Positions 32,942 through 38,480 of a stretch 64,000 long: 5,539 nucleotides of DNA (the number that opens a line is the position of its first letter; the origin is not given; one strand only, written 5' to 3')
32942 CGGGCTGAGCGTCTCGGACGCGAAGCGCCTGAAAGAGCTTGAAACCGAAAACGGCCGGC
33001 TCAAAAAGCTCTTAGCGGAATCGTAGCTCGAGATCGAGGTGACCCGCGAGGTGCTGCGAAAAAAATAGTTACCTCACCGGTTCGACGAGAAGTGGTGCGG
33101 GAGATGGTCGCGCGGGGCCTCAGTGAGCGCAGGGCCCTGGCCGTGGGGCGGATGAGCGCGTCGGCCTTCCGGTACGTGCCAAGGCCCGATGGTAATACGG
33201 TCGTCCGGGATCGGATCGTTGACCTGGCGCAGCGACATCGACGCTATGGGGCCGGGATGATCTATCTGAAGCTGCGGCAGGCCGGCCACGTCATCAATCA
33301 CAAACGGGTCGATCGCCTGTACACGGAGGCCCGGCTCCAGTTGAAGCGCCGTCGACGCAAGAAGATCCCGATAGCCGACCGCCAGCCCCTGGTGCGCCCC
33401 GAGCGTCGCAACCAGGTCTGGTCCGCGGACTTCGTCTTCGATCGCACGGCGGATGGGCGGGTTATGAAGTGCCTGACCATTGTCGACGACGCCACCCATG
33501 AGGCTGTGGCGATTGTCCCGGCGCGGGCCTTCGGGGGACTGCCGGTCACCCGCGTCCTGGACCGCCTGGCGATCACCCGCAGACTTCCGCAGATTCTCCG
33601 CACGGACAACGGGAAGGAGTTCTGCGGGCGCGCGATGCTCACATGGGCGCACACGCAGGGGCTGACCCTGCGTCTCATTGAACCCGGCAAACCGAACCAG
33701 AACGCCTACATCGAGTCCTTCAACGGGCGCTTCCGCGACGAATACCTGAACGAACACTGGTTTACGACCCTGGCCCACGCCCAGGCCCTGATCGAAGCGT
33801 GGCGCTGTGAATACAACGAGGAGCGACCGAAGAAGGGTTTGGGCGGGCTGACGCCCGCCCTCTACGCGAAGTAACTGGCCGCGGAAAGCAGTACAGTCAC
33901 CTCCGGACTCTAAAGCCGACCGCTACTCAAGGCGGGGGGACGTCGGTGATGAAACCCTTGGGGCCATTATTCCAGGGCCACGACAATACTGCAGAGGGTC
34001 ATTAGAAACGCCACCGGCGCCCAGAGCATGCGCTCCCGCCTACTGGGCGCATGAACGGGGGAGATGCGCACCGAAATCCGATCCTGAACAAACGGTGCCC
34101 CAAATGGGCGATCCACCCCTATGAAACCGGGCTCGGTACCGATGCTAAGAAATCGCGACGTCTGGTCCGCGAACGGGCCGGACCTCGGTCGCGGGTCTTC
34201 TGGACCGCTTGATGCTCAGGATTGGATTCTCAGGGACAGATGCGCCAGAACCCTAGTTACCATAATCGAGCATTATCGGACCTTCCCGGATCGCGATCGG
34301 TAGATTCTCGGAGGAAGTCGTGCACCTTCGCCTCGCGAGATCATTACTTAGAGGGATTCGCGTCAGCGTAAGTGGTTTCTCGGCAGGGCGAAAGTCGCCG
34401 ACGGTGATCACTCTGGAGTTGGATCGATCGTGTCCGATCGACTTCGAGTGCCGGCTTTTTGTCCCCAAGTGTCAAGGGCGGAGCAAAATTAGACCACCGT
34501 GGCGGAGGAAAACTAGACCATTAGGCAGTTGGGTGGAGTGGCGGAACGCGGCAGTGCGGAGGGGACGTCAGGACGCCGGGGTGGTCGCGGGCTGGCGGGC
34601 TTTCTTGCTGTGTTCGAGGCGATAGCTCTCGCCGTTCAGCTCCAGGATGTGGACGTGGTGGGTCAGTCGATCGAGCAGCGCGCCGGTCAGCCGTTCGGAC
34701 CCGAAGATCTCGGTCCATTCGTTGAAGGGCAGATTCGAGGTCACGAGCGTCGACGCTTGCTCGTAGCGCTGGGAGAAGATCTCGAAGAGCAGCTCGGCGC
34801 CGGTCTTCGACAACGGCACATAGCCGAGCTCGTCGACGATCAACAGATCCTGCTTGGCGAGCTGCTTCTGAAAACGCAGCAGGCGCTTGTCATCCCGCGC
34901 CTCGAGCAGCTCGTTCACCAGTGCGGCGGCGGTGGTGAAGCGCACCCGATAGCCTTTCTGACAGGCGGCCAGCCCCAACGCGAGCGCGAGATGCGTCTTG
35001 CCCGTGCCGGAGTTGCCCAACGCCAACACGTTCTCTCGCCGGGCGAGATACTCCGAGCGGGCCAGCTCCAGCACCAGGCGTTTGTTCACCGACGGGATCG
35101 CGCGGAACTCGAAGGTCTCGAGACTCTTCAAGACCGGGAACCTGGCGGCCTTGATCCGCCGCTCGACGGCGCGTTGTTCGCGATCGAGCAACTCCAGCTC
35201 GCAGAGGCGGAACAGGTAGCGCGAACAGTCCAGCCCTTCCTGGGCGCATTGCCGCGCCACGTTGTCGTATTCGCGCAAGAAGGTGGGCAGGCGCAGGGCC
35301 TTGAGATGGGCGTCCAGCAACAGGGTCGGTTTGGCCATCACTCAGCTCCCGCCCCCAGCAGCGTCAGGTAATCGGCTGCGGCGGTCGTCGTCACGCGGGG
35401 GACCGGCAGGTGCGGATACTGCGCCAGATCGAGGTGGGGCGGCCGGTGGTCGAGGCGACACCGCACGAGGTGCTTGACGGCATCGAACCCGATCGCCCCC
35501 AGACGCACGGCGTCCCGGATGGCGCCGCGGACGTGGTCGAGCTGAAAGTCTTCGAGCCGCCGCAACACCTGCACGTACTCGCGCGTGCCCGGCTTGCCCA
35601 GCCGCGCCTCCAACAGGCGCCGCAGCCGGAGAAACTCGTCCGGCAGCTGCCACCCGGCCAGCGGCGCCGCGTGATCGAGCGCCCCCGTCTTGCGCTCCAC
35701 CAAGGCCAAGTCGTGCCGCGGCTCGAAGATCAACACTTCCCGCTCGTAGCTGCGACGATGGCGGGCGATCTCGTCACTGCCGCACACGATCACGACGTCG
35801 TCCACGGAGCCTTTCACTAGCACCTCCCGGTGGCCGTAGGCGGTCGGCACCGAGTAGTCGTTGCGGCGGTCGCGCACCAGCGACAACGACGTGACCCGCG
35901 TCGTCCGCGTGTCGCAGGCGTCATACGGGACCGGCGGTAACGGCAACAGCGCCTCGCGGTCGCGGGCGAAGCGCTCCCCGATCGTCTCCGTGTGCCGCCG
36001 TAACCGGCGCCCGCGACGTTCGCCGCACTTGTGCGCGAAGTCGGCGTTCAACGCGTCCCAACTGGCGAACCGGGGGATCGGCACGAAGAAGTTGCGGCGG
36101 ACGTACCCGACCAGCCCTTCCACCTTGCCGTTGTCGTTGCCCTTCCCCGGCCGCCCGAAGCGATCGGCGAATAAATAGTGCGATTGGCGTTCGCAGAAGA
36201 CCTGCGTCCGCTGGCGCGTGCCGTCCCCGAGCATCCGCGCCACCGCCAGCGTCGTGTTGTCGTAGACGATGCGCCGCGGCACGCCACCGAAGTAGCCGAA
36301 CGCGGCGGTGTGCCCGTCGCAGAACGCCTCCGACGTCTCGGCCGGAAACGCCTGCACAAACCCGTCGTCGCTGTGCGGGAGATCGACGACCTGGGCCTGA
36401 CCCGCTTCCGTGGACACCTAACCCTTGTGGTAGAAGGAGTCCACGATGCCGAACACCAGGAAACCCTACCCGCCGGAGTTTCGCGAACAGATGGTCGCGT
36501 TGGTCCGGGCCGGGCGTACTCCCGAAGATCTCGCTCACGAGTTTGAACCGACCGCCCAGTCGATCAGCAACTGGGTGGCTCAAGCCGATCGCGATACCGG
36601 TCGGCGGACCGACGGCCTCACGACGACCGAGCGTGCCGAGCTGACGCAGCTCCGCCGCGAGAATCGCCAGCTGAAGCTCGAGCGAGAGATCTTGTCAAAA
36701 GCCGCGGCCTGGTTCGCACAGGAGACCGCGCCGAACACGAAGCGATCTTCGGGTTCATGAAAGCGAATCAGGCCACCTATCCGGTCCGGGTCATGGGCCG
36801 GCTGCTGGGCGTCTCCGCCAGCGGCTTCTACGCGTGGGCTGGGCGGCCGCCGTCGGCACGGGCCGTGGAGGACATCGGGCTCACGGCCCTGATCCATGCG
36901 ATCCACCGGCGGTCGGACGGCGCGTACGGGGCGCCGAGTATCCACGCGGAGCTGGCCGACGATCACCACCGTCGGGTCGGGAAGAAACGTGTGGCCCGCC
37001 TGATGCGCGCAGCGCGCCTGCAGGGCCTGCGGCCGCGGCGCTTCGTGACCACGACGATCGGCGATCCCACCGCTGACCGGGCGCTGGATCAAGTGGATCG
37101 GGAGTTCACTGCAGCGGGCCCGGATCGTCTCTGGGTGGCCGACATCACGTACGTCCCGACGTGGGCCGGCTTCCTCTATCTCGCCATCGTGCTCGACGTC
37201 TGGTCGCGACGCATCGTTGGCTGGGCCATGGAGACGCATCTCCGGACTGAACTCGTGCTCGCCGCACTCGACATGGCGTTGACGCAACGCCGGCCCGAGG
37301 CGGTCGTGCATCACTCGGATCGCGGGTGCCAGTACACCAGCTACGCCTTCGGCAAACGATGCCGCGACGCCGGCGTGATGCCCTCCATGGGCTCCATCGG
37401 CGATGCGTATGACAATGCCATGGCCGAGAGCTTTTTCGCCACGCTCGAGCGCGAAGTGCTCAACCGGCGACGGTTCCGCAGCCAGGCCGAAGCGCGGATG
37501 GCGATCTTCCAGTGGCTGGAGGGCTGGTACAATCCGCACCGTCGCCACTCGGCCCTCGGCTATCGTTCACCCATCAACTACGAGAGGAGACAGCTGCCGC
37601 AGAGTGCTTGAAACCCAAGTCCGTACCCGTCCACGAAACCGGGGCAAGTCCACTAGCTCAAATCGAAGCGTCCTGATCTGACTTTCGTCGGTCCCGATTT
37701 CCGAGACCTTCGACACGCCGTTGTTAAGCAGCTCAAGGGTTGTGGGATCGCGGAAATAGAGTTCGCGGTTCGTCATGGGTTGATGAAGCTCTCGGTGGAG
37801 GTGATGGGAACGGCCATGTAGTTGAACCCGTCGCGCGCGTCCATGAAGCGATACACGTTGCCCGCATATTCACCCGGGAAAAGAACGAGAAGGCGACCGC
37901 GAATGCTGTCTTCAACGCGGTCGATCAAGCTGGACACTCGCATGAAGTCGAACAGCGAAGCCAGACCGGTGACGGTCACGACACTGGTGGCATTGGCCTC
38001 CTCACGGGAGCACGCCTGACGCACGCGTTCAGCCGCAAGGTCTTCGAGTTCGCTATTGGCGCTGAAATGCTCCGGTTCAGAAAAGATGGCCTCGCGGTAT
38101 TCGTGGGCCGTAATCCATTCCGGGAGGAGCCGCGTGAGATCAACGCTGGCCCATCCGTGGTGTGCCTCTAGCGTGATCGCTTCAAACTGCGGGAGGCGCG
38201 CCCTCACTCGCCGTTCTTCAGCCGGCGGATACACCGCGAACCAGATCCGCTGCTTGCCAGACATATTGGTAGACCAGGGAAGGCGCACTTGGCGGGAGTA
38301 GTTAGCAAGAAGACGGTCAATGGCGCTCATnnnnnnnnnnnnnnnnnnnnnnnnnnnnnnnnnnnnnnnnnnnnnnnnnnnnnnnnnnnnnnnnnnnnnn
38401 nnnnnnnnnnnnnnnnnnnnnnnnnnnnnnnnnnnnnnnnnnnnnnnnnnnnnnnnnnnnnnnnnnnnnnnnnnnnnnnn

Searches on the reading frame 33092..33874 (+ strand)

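Call 40: search_protein_families(library=pfam, proteins=[window:33092-33874:+], max_evalue=0.001)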
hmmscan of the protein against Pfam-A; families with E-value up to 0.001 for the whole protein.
window:33092-33874:+ (260 aa): 4 families
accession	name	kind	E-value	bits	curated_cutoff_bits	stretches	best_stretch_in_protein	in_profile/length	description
PF13683.12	rve_3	-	1.5e-28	98.7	26.5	1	190-255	2-67/67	Integrase core domain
PF00665.32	rve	-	2.2e-16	60.4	32.6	1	104-201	2-102/102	Integrase core domain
PF13276.12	HTH_21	-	2.1e-10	41.1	28.1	1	40-90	8-60/60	HTH-like domain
PF13333.12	rve_2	-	0.00028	21.4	22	1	208-258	1-51/56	Integrase core domain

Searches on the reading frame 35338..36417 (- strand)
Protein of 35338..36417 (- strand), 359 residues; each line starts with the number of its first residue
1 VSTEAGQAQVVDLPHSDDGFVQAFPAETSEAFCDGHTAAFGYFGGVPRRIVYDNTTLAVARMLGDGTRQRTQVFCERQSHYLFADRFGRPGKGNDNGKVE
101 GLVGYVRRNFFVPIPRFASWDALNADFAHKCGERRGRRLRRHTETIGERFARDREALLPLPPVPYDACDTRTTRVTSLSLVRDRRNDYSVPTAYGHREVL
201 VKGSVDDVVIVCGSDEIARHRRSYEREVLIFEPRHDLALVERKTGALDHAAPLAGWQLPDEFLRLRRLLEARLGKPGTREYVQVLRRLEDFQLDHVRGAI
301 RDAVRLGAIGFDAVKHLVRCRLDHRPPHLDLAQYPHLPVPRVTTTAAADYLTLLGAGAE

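Call 40: search_protein_families(library=pfam, proteins=[window:35338-36417:-], max_evalue=0.001)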
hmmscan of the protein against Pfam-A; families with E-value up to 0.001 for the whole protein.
window:35338-36417:- (359 aa): 1 family
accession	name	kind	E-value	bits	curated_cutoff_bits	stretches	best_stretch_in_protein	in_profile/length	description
PF22483.2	Mu-transpos_C_2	-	1.7e-20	73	27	1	160-229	1-70/73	Mu transposase, C-terminal domain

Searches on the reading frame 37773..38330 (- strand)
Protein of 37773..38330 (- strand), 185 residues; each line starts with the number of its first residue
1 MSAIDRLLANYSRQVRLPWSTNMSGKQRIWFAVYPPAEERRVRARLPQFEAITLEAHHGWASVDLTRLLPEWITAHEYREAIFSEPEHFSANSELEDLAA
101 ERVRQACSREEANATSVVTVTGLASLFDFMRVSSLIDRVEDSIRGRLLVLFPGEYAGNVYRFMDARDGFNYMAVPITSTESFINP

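Call 40: search_protein_families(library=pfam, proteins=[window:37773-38330:-], max_evalue=0.001)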
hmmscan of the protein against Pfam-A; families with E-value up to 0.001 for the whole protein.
window:37773-38330:- (185 aa): 1 family
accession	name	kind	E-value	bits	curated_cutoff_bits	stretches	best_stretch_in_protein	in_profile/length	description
PF08747.16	BrxB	-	1.2e-07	32.2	26.8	1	64-167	4-114/124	BREX protein BrxB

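Call 66: search_protein_families(library=padloc, proteins=[window:37773-38330:-], max_evalue=0.001)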
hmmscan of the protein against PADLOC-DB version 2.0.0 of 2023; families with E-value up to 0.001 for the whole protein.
window:37773-38330:- (185 aa): 6 families
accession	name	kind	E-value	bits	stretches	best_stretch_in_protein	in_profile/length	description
PDLC02469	BrxB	-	7.7e-63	209.5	1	1-180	1-182/184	BrxB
PDLC02463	BrxB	-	3.2e-07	28.6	1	29-173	33-186/193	BrxB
PDLC02467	BrxB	-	7.4e-06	23.9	1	95-173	98-180/193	BrxB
PDLC02462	BrxB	-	1e-05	23.6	1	93-174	113-196/202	BrxB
PDLC02466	BrxB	-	4.8e-05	21.3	1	109-166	115-173/185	BrxB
PDLC02459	BrxB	-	6e-05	20.9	0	102-163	123-189/203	BrxB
